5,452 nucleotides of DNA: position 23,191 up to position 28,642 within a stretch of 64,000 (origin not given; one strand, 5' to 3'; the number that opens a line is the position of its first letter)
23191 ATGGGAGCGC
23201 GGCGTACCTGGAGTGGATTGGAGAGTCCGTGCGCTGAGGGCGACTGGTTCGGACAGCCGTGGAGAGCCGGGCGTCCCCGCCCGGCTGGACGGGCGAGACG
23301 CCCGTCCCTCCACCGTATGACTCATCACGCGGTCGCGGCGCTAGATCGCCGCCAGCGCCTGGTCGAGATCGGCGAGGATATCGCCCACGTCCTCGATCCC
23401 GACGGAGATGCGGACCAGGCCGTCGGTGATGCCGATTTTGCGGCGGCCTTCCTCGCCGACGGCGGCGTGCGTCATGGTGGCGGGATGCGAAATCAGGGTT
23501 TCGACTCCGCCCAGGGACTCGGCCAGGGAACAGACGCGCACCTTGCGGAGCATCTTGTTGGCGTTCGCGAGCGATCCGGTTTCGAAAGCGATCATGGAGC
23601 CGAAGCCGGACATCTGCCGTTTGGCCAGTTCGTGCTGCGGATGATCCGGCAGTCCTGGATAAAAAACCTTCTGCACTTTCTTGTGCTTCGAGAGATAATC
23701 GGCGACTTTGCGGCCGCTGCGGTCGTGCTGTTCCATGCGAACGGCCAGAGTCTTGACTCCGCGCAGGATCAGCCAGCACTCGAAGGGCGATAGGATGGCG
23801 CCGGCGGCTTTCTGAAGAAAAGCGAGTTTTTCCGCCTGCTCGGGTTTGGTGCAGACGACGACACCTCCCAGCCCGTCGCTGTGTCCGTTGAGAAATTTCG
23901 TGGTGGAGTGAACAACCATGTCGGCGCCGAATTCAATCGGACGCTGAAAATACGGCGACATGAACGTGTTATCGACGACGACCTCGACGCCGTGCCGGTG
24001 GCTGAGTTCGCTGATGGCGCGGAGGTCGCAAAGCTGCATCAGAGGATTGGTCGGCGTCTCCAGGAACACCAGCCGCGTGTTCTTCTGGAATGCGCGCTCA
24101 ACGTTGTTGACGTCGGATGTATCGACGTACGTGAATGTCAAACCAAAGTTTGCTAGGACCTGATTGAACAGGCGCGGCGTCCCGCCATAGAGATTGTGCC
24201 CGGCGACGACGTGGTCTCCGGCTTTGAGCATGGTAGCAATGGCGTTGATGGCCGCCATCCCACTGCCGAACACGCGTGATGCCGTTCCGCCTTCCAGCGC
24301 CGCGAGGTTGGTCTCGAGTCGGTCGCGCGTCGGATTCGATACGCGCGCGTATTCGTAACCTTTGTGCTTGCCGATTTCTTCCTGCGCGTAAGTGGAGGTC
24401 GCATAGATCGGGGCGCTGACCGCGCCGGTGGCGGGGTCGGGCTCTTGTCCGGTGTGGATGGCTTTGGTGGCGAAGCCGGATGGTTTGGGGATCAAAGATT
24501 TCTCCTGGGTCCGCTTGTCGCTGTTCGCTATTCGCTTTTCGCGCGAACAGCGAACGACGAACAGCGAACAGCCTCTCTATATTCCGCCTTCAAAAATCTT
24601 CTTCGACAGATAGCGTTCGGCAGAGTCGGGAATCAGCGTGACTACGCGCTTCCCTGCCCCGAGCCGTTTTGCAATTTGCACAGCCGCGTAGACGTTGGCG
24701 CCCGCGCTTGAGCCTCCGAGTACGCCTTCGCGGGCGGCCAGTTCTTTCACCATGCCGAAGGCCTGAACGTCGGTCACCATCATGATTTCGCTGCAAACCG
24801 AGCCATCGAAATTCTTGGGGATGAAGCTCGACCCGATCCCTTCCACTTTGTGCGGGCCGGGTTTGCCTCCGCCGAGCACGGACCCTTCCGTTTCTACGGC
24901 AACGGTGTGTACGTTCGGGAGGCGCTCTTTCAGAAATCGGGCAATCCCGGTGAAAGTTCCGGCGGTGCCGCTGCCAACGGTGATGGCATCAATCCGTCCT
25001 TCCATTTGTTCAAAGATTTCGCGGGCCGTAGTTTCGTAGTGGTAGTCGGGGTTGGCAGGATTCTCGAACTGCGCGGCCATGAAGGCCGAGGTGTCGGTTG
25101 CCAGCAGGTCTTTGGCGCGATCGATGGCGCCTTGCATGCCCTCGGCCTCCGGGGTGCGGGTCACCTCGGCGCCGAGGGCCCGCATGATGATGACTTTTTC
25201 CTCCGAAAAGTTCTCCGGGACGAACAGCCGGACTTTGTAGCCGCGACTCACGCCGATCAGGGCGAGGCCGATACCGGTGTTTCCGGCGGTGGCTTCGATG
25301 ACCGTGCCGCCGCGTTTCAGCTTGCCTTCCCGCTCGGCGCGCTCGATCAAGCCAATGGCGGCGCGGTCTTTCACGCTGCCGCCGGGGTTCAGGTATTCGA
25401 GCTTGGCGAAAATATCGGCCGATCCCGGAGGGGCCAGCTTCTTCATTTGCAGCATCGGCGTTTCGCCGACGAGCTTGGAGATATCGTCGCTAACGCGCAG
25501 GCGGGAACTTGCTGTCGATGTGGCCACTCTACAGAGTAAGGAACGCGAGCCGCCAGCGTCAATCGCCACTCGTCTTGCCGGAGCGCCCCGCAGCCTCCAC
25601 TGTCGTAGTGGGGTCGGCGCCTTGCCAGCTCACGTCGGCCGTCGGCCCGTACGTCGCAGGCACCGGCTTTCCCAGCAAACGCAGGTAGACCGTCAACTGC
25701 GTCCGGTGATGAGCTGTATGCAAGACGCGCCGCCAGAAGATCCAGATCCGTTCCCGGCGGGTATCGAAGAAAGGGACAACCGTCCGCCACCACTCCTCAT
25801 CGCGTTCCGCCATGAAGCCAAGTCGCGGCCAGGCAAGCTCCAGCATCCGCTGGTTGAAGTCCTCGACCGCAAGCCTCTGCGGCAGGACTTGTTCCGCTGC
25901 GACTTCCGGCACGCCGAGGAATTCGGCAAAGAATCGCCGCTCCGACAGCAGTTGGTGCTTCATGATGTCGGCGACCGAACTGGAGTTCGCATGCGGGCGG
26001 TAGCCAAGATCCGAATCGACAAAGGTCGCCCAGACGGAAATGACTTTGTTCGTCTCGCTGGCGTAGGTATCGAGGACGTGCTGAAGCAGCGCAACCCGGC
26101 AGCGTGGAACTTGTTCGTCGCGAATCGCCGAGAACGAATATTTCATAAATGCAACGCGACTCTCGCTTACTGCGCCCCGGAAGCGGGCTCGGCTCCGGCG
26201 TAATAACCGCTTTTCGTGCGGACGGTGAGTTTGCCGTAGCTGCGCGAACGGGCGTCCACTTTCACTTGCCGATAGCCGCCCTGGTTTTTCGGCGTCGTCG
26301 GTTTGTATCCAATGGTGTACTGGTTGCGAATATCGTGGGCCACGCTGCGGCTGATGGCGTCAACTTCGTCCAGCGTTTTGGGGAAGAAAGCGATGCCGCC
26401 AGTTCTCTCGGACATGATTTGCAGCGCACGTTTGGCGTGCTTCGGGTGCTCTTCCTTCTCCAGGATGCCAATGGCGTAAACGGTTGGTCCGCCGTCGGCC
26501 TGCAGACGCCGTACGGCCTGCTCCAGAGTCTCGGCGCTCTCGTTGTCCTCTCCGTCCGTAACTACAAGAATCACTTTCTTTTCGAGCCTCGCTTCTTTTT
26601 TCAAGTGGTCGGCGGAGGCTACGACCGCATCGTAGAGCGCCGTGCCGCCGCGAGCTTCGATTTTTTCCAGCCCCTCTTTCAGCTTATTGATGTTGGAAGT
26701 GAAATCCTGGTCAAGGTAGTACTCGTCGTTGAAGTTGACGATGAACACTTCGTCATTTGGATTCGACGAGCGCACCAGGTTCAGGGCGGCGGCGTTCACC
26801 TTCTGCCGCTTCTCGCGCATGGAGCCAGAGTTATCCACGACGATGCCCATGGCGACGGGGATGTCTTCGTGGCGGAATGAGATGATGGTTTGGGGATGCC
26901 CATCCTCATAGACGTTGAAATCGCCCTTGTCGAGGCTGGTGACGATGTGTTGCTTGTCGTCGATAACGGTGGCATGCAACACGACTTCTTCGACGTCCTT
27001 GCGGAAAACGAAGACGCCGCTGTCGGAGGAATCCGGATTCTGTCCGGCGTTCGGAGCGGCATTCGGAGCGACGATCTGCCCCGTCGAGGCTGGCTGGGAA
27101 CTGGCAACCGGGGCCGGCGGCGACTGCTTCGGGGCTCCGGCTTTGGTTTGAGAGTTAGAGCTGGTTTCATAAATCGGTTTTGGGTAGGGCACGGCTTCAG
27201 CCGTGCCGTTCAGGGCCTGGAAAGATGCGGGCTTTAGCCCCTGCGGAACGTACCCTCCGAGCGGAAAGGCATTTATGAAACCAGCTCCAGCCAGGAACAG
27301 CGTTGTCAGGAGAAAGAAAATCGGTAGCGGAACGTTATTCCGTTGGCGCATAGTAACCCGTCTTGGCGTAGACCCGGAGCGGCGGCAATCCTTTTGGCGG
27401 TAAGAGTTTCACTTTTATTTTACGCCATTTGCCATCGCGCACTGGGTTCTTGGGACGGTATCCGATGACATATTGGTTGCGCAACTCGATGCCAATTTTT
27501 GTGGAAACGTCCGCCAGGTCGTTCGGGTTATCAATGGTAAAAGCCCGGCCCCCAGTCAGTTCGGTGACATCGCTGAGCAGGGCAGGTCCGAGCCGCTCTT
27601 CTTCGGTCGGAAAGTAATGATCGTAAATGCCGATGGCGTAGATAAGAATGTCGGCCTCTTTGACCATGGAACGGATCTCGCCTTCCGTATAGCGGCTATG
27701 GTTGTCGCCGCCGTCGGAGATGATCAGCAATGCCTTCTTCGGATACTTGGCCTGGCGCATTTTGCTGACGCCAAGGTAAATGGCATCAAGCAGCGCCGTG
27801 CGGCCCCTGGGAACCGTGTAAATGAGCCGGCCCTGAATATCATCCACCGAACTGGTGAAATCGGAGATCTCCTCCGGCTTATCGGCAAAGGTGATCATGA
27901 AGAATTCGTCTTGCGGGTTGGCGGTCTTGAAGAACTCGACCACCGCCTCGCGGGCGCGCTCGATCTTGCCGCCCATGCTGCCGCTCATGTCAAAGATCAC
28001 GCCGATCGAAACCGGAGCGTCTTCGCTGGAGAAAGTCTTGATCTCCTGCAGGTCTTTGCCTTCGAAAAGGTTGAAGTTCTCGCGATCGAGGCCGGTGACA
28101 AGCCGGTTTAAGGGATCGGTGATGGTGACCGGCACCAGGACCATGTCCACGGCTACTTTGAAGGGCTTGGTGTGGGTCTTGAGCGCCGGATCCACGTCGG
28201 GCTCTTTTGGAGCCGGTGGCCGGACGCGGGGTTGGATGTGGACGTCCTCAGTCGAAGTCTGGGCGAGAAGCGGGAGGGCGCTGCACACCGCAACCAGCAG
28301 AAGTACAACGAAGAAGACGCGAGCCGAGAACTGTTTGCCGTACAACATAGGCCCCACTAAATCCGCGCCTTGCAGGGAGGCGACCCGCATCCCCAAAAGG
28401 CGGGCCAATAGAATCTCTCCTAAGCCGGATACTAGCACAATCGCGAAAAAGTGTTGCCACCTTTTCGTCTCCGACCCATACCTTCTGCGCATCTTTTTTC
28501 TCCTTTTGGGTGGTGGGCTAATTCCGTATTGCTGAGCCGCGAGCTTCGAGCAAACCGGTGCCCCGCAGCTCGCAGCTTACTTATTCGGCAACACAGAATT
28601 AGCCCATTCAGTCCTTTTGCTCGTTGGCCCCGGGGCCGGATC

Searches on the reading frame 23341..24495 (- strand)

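Call 7: search_protein_families(library=pfam, proteins=[window:23341-24495:-])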
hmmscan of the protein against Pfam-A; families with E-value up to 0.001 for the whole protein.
window:23341-24495:- (384 aa): 4 families
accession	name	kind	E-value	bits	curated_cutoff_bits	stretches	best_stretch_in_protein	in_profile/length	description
PF01053.26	Cys_Met_Meta_PP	-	8.4e-158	525.3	27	1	9-381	1-380/381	Cys/Met metabolism PLP-dependent enzyme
PF00155.27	Aminotran_1_2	-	2.8e-06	27.2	19.7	1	48-186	34-196/361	Aminotransferase class I and II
PF01041.23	DegT_DnrJ_EryC1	-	0.00023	20.9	19.8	1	55-229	24-200/360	DegT/DnrJ/EryC1/StrS aminotransferase family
PF00266.25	Aminotran_5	-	0.00027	20.5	21.5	1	82-224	73-221/371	Aminotransferase class-V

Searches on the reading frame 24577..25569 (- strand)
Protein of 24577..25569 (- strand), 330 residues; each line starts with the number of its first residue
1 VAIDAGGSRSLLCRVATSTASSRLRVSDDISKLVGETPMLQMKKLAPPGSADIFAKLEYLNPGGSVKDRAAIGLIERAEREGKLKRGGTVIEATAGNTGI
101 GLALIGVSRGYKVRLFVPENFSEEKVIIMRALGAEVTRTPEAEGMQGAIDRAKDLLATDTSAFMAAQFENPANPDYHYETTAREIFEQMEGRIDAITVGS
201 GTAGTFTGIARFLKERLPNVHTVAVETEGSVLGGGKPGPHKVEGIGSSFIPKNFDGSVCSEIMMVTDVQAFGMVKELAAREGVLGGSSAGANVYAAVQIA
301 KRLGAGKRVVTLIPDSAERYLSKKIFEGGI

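Call 7: search_protein_families(library=pfam, proteins=[window:24577-25569:-])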
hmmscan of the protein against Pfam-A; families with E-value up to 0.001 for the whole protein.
window:24577-25569:- (330 aa): 1 family
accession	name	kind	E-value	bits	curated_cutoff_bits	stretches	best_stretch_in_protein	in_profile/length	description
PF00291.31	PALP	-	1.9e-72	244.6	35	1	30-315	1-295/295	Pyridoxal-phosphate dependent enzyme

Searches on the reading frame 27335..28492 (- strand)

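Call 7: search_protein_families(library=pfam, proteins=[window:27335-28492:-])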
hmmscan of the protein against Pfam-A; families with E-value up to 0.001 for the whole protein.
window:27335-28492:- (385 aa): 2 families
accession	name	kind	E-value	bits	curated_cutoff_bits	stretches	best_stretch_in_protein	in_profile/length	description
PF13519.12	VWA_2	-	2.1e-11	44.8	27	1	166-261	4-106/107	von Willebrand factor type A domain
PF00092.34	VWA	-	3.5e-08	34.3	23.8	1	164-328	3-170/174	von Willebrand factor type A domain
